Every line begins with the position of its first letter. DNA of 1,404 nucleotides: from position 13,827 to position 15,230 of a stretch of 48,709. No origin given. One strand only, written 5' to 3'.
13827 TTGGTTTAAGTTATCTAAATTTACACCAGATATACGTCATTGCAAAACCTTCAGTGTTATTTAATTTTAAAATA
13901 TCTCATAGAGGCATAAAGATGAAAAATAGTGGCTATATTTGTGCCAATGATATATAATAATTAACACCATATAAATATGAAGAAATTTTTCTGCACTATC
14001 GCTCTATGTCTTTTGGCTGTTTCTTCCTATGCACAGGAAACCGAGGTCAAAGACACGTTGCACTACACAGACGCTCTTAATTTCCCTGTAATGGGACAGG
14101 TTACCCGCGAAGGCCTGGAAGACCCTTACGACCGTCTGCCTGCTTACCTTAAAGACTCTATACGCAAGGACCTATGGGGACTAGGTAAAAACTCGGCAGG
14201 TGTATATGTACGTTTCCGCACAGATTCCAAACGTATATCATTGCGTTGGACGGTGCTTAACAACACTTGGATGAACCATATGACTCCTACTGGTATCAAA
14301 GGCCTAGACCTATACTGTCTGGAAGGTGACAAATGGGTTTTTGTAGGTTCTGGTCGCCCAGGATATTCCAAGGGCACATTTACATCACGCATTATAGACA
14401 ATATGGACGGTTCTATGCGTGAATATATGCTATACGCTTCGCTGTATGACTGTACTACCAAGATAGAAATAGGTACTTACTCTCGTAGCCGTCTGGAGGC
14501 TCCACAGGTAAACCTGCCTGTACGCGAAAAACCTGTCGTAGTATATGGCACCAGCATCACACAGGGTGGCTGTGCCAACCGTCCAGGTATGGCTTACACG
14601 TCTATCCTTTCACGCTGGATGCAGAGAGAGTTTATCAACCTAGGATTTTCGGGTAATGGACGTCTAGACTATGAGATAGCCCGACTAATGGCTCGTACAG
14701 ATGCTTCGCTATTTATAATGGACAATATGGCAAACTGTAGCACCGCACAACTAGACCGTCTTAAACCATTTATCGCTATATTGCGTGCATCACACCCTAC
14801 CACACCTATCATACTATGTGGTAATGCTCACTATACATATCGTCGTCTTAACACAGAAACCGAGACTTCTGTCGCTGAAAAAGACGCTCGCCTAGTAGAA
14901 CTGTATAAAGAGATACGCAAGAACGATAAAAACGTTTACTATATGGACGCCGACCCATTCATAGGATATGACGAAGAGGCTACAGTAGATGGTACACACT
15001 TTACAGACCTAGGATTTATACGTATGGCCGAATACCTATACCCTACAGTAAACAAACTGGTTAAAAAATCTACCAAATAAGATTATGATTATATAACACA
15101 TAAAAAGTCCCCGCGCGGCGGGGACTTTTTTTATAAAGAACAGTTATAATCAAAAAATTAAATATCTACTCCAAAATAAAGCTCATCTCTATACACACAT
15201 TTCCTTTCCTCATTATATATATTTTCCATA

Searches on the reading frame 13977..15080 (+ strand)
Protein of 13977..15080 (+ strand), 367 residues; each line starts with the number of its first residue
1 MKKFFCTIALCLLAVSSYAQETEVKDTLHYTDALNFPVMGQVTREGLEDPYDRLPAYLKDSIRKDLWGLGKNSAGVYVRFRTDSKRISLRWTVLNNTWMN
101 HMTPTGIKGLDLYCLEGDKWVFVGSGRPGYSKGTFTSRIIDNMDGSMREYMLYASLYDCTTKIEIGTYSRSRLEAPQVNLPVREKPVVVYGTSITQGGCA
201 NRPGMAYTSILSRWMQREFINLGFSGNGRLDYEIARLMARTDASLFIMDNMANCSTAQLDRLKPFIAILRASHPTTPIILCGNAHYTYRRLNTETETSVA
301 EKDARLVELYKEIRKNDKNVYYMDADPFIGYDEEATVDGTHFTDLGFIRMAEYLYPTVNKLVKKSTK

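Call 8: search_protein_families(library=pfam, proteins=[window:13977-15080:+], max_evalue=0.01)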
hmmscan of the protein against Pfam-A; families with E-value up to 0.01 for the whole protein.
window:13977-15080:+ (367 aa): 4 families
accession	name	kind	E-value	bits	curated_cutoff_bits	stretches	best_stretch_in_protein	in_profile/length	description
PF14606.12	Lipase_GDSL_3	-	3.4e-55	187.5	27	1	184-357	1-176/178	GDSL-like Lipase/Acylhydrolase family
PF14607.12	GxDLY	-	9.2e-43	146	27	1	29-171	2-144/146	N-terminus of Esterase_SGNH_hydro-type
PF13472.12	Lipase_GDSL_2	-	2.7e-09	38.2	32.9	1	190-346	2-175/178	GDSL-like Lipase/Acylhydrolase family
PF00657.28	Lipase_GDSL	-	0.00035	21.2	23.6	1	260-354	101-208/208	GDSL-like Lipase/Acylhydrolase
